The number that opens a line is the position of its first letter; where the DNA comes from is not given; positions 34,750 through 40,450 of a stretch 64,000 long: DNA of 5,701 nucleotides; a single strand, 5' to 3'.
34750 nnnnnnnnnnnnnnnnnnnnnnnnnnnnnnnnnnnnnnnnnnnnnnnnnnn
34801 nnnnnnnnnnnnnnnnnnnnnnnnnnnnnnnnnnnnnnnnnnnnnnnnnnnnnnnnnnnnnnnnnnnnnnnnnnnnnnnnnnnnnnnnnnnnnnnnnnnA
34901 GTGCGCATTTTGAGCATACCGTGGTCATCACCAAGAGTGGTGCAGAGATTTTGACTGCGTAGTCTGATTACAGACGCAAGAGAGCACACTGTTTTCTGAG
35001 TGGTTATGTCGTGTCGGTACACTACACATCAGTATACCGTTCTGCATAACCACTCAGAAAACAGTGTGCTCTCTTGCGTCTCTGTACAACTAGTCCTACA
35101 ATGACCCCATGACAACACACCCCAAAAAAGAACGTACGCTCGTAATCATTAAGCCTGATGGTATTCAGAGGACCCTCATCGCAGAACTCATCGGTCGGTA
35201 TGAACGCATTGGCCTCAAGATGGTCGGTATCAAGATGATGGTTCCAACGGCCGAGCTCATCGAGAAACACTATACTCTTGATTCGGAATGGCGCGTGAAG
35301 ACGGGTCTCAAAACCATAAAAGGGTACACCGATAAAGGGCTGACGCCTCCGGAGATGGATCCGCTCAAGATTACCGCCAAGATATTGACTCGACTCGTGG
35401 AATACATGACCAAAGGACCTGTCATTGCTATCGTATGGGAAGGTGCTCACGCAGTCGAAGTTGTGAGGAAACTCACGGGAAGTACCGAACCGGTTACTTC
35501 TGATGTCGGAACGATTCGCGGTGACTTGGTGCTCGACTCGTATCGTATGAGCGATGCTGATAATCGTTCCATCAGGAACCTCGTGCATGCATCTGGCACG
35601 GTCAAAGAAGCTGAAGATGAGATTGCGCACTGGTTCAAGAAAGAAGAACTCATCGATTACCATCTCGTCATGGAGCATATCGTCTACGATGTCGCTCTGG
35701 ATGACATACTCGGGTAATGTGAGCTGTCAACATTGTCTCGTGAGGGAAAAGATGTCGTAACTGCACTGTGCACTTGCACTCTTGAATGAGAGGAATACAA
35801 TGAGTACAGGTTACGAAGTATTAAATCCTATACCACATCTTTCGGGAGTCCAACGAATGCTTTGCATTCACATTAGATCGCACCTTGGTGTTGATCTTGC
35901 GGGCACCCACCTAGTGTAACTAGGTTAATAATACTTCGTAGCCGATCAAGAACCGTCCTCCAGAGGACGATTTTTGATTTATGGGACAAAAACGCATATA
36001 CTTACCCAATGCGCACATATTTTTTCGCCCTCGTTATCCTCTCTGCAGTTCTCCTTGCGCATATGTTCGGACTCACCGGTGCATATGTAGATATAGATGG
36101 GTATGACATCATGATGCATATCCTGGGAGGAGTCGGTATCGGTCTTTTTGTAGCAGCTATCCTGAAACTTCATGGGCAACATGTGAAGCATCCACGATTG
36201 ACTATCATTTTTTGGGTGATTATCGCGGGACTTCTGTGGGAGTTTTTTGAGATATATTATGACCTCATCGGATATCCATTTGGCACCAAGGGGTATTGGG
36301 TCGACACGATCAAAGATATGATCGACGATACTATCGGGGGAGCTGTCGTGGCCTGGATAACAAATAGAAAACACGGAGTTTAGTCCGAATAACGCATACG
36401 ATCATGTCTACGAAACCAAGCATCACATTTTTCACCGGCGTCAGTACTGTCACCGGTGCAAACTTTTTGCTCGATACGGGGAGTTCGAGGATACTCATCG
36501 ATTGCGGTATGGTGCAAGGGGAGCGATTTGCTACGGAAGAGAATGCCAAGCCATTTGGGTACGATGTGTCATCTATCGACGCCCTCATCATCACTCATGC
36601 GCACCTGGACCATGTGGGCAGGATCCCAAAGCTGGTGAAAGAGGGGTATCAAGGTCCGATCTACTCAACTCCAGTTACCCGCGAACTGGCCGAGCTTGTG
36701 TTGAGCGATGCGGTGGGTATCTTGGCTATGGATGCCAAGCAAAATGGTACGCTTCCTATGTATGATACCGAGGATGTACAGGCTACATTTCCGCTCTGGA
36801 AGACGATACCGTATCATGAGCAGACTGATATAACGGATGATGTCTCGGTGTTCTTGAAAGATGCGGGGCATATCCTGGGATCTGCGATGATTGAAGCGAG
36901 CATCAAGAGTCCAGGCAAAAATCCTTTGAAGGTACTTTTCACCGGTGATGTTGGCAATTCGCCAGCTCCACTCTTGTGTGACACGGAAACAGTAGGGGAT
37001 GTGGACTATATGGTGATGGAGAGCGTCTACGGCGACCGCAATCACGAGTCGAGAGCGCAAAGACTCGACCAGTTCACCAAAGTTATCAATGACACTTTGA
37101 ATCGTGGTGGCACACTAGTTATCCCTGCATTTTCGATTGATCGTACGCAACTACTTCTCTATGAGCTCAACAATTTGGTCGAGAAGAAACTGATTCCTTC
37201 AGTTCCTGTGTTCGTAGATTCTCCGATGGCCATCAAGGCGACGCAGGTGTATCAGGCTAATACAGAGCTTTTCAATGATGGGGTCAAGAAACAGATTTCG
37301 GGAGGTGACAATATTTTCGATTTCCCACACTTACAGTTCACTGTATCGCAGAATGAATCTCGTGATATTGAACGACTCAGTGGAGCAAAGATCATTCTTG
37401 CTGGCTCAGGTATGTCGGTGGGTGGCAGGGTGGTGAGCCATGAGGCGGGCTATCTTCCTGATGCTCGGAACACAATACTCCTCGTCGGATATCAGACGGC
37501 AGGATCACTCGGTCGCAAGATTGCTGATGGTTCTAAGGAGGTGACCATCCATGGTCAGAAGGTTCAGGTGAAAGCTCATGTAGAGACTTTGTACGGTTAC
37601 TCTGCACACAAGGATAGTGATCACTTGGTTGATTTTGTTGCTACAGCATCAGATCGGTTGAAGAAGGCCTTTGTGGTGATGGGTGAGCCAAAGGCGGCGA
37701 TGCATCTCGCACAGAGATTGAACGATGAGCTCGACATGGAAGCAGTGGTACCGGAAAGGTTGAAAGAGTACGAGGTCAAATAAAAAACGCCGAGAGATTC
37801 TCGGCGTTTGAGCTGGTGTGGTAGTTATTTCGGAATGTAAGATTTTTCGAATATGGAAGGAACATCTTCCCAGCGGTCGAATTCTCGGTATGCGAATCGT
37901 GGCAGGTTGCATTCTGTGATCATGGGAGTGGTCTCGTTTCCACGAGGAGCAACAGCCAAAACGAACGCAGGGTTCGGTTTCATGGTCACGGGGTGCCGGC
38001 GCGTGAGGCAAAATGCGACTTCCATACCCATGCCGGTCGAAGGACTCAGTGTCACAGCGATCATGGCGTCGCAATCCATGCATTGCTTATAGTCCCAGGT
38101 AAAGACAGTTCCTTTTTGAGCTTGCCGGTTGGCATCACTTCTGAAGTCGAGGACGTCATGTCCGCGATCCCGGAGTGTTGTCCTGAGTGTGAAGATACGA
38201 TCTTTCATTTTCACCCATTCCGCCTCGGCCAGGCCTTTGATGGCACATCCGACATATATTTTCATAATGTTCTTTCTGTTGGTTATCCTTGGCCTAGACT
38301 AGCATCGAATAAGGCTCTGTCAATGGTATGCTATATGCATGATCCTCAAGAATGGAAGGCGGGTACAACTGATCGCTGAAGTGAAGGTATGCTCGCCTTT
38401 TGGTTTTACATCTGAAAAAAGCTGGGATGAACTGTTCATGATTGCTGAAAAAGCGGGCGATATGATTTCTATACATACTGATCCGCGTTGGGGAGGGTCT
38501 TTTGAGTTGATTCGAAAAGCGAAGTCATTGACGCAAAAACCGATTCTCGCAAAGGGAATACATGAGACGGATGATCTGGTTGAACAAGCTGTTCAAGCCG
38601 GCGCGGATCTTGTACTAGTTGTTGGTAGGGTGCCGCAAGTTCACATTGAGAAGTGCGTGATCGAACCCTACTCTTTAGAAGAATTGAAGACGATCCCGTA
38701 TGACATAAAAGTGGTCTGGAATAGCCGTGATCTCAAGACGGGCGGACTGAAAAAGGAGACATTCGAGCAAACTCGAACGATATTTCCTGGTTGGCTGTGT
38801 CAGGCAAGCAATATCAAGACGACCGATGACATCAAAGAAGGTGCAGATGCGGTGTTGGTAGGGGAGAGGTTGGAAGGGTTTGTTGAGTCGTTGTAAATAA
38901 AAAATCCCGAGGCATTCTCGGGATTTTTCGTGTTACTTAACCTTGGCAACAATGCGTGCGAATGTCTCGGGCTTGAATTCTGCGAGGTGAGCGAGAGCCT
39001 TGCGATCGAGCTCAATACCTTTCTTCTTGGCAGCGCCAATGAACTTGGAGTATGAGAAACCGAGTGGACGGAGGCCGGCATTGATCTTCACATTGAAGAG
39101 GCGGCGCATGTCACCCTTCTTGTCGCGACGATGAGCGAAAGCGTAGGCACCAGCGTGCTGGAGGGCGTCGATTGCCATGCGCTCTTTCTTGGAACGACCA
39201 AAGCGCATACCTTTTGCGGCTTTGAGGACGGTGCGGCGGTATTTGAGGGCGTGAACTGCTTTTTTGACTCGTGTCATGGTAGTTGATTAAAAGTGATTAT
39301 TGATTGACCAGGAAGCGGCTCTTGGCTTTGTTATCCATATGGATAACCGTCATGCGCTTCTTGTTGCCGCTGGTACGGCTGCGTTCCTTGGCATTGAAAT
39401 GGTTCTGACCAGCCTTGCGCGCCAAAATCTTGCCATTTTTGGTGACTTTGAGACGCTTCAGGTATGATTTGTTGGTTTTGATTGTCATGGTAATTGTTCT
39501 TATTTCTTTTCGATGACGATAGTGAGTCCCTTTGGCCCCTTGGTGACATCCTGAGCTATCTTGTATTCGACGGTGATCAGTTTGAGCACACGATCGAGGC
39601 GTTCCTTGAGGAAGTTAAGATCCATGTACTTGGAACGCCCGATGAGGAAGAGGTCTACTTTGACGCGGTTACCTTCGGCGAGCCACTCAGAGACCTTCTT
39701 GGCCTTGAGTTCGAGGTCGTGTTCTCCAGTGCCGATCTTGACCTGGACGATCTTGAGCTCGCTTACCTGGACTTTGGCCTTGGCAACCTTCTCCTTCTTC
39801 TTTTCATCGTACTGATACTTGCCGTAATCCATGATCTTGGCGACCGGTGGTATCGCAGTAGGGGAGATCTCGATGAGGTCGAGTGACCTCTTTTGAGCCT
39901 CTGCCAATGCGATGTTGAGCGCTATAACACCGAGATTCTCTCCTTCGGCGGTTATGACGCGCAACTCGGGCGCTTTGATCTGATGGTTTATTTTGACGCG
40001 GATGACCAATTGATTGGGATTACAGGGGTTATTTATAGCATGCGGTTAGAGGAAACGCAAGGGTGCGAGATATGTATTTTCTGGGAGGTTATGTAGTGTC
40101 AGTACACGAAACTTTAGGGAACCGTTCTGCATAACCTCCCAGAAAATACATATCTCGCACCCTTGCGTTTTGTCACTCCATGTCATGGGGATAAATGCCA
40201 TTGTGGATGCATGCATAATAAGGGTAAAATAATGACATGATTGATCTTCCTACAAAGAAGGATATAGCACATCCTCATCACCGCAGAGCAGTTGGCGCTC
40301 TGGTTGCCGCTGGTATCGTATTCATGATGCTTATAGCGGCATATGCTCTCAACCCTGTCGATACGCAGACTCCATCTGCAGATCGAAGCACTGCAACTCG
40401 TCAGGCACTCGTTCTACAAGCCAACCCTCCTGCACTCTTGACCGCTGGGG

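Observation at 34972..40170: Two-copy family of long, perfectly palindromic hairpin elements with a semi-conserved 36-nt loop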

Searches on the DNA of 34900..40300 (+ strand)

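Call 24: search_rna_families(source=window, start=34900, end=40300, threshold=evalue, max_evalue=10)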
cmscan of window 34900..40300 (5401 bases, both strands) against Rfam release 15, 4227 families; matches with E-value up to 10: 7.
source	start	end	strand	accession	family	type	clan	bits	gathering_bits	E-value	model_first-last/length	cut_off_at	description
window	40059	40164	-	RF00672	mir-190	Gene; miRNA;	CL00089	27.3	48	0.053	1-78/78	no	mir-190 microRNA precursor family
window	34965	35090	-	RF00714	MIR535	Gene; miRNA;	-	26.5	64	0.038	1-95/95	no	MIR535 microRNA precursor family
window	34967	35088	+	RF00073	MIR156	Gene; miRNA;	-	25.9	62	0.051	1-88/88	no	mir-156 microRNA precursor family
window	38898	38975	-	RF02891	AgrB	Gene; antisense;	-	22.8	40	1.7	1-84/84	no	ArsR-gov region gene B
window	38897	38954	-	RF00513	Trp_leader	Cis-reg; leader;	-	21.6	41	0.63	1-100/100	no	Tryptophan operon leader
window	40069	40154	+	RF03873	mir-3192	Gene; miRNA;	-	21.2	80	1.3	1-77/77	no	mir-3192 microRNA precursor family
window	38901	38927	+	RF02891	AgrB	Gene; antisense;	-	19.4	40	9.7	55-81/84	no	ArsR-gov region gene B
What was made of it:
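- On Any Rfam RNA family: The permissive scan gave only miRNA-precursor models at 21-27 bits against thresholds of 48-80 (call 24).
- Rfam gives only sub-threshold miRNA-hairpin noise (call 24).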

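Call 41: build_rna_model(alignment_id=A2)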
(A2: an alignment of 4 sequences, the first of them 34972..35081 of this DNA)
Model R1 built from alignment A2 (4 sequences, 122 columns); structure: RNAalifold consensus.
model positions 118; base pairs 48; branch points 0; effective number of sequences 0.71; information 0.59 bits per position. Calibrated on 0.2 Mb of random sequence (short: E-values are rough).
structure used (alignment columns):
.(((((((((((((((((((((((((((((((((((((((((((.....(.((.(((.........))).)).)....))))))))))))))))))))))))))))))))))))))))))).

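Call 42: search_with_rna_model(model_id=R1, source=window, filters=off, max_evalue=10)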
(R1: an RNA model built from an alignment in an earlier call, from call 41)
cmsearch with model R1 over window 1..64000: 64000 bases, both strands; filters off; matches with E-value up to 10: 25.
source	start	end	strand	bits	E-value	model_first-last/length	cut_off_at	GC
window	40053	40170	+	129.2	1.6e-29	1-118/118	no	0.44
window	34972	35081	+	103.6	3.1e-23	1-118/118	no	0.46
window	40053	40170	-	97.1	1.2e-21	1-118/118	no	0.44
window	34972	35081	-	75.6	2.3e-16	1-118/118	no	0.46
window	41400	41447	+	21.5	0.0044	1-118/118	no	0.5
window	41400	41447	-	21.5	0.0045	1-118/118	no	0.5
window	29242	29276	+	15.9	0.11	1-118/118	no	0.46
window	29242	29276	-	13.2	0.49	1-118/118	no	0.46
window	37785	37809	+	11.6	1.2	1-118/118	no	0.52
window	23878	23922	+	11.5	1.3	1-118/118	no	0.67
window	42598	42623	+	11.4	1.4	1-118/118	no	0.62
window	37785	37809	-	11.2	1.5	1-118/118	no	0.52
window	44117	44178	+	11.1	1.6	1-118/118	no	0.42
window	56019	56061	+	10.7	2.1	40-79/118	no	0.49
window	38901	38927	+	10.5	2.3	1-118/118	no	0.44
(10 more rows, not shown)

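Call 43: search_with_rna_model(model_id=R1, sources=[L001, L010, L011, L012, L013, L014, L015, L016, L017, L021, L022], max_evalue=10)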
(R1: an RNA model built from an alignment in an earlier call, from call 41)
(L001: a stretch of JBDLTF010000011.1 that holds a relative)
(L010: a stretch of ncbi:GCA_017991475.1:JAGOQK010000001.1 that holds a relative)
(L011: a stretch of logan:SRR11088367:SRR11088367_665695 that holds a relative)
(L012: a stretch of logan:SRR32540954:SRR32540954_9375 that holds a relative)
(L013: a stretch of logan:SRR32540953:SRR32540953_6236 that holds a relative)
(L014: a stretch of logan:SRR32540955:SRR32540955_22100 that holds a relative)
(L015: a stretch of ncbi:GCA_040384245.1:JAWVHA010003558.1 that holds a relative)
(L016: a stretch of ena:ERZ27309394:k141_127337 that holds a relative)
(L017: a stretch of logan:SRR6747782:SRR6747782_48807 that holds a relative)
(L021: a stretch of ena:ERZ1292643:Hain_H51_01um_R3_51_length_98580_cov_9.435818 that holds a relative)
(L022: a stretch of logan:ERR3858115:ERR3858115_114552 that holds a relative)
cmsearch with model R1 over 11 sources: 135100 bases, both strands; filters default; matches with E-value up to 10: 4.
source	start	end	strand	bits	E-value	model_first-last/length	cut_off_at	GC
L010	15399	15516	+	124.4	5e-28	1-118/118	no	0.5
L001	2927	3044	+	120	6.2e-27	1-118/118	no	0.49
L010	15399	15516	-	91.6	5.7e-20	1-118/118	no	0.5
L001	2927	3044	-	87.9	4.6e-19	1-118/118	no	0.49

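Call 64: search_with_rna_model(model_id=R1, sources=[L034, L035, L036, L037, L038, L039, L015, L013, L011, L018, L019, L020, L022], max_evalue=10)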
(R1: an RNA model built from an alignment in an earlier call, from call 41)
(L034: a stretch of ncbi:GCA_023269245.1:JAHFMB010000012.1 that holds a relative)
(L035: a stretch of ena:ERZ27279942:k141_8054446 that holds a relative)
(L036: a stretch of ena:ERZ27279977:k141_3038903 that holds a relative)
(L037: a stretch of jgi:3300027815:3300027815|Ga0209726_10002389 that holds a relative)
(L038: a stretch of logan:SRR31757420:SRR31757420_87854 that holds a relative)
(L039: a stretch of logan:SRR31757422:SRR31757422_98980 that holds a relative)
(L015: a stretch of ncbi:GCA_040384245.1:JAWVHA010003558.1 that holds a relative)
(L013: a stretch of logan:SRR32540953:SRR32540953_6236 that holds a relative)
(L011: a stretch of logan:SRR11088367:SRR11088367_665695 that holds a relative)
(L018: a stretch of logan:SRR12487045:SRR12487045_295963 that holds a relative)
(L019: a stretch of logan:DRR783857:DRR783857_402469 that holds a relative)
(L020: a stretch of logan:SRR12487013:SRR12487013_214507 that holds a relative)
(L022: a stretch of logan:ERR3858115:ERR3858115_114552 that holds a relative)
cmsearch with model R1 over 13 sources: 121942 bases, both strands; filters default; matches with E-value up to 10: 0.
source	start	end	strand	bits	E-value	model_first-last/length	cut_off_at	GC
